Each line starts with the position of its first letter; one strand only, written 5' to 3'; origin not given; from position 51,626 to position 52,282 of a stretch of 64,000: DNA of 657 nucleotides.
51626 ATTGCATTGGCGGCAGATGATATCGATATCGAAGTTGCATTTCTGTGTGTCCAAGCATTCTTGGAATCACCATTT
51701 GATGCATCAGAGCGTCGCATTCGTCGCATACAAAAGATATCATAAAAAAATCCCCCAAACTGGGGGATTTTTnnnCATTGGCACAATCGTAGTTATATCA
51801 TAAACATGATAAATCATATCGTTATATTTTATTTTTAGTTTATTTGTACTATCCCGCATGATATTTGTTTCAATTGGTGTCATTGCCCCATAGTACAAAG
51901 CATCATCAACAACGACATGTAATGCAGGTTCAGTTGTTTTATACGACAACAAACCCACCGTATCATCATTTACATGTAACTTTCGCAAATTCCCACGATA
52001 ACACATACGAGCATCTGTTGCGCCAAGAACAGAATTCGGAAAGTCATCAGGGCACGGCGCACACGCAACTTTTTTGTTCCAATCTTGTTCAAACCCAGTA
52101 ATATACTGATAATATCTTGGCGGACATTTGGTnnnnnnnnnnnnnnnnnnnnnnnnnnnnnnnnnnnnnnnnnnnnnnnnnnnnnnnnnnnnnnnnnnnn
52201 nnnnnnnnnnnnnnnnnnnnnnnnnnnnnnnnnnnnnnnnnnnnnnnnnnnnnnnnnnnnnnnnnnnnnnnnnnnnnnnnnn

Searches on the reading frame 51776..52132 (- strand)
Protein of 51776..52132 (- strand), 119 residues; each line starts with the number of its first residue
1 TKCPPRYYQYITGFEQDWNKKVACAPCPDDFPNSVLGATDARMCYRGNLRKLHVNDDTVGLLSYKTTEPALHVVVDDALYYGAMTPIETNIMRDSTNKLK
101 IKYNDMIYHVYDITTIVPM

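Call 66: search_protein_families(library=pfam, proteins=[window:51776-52132:-], max_evalue=1)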
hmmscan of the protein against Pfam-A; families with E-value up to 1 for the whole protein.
seq(119 aa): 1 family
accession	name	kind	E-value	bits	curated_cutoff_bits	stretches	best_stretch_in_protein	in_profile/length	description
PF07699.19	Ephrin_rec_like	-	0.015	15.5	23.1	1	2-44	13-48/48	Tyrosine-protein kinase ephrin type A/B receptor-like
